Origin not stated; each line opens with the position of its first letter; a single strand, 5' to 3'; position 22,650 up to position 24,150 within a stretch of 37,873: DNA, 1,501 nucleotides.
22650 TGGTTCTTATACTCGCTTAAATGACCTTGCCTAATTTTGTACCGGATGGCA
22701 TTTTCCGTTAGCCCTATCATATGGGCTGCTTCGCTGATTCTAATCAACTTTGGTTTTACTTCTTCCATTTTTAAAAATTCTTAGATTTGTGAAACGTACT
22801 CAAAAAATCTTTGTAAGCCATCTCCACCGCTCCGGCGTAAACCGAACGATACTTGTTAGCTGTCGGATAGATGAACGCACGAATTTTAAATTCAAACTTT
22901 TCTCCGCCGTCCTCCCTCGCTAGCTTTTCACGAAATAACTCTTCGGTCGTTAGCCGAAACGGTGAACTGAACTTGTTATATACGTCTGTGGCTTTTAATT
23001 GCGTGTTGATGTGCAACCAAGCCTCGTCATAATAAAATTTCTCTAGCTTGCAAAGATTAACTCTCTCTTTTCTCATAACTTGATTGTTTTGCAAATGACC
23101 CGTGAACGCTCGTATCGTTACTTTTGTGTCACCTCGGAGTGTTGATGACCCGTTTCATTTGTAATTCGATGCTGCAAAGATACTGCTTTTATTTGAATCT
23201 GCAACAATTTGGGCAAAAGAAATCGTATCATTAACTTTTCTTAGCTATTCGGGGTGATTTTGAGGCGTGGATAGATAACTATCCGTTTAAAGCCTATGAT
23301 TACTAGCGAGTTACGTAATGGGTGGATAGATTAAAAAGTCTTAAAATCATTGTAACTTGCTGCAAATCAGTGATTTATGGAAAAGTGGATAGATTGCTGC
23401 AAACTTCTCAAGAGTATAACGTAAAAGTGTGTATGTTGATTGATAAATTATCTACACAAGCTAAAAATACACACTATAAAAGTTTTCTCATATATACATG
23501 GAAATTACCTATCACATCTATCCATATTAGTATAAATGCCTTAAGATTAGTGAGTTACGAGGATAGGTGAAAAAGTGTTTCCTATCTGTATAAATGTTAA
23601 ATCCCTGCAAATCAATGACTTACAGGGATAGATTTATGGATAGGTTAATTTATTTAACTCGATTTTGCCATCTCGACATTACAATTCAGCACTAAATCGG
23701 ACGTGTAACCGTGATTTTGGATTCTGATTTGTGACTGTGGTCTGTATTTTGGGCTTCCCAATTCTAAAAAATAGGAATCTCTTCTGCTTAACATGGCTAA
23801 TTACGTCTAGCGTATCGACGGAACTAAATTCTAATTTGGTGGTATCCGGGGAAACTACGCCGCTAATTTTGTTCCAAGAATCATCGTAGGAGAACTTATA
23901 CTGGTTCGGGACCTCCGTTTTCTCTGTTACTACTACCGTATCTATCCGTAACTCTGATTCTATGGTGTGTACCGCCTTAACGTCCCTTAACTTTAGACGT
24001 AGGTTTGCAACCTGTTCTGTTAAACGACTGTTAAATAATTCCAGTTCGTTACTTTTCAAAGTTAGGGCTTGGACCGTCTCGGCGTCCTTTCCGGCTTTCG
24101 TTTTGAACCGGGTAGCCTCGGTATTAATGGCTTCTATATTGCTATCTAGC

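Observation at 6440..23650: Modules A and B are diverged direct-repeat paralogues that bracket the early and late arcs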

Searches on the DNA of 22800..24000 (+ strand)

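Call 8: search_dna_similar(query=window:22800-24000:+, collection=phages, mode=distant, max_rows=30)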
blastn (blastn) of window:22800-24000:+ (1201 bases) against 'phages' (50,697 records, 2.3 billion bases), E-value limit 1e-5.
Records with a match: 56; places in all: 58; records where one place covers at least 80% of the query: 51.
Best place of each record, by identity: 80-90% 5; 60-80% 51.
By first word of the organism name: Bacteroides 56.
By host as written in the record: Bacteroides thetaiotaomicron VPI-5482 10; Bacteroides thetaiotaomicron DA638 8; Bacteroides fragilis BL19 4; Bacteroides thetaiotaomicron BSC401 3; Bacteroides thetaiotaomicron DA681 3; Bacteroides thetaiotaomicron DA566 2; Bacteroides thetaiotaomicron DA528 2; Bacteroides thetaiotaomicron DA61 2; and 22 more.
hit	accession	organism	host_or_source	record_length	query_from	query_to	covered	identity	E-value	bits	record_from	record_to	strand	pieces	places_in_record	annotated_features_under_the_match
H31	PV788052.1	Bacteroides phage BT16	Bacteroides thetaiotaomicron VPI-5482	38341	1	1201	100%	89.5%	0e+0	1614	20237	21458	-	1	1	hypothetical protein (x2)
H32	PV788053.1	Bacteroides phage BT19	Bacteroides thetaiotaomicron VPI-5482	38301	1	1201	100%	89.5%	0e+0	1614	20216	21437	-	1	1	hypothetical protein (x2)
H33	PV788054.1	Bacteroides phage BT23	Bacteroides thetaiotaomicron VPI-5482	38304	1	1201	100%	89.5%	0e+0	1614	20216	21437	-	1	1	hypothetical protein (x2)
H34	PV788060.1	Bacteroides phage BT12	Bacteroides thetaiotaomicron VPI-5482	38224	1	1201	100%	89.5%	0e+0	1614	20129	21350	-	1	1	hypothetical protein (x2)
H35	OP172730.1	Bacteroides phage BT709P1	Bacteroides thetaiotaomicron DA709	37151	1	1201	100%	73.7%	0e+0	674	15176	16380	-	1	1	hypothetical protein (x2)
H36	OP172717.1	Bacteroides phage BT566P1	Bacteroides thetaiotaomicron DA566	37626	1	1196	100%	72.9%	5e-177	627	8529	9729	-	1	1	hypothetical protein (x2)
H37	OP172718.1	Bacteroides phage BT566P2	Bacteroides thetaiotaomicron DA566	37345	1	1196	100%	72.9%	5e-177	627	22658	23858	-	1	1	hypothetical protein (x2)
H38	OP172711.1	Bacteroides phage BT401P1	Bacteroides thetaiotaomicron BSC401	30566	1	1201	100%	72.4%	5e-170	603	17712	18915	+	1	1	hypothetical protein (x2)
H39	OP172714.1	Bacteroides phage BT498P1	Bacteroides thetaiotaomicron DA498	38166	1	1201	100%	72.3%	5e-170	604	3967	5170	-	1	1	hypothetical protein (x2)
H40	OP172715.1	Bacteroides phage BT528P1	Bacteroides thetaiotaomicron DA528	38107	1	1201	100%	72.3%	5e-170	604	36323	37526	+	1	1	hypothetical protein (x2)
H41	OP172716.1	Bacteroides phage BT528P2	Bacteroides thetaiotaomicron DA528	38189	1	1201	100%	72.3%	5e-170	604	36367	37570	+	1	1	hypothetical protein (x2)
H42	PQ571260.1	Bacteroides phage BF1-3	Bacteroides fragilis BL19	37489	1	1201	100%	72.3%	6e-163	581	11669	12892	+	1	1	hypothetical protein (x2)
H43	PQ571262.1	Bacteroides phage BF1-8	Bacteroides fragilis BL19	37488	1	1201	100%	72.3%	6e-163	581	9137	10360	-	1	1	hypothetical protein (x2)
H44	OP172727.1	Bacteroides phage BT681P2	Bacteroides thetaiotaomicron DA681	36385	1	1201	100%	72.1%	1e-164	586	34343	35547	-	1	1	hypothetical protein (x2)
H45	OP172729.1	Bacteroides phage BT681P4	Bacteroides thetaiotaomicron DA681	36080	1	1201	100%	72.0%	1e-164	585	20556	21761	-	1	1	hypothetical protein (x2)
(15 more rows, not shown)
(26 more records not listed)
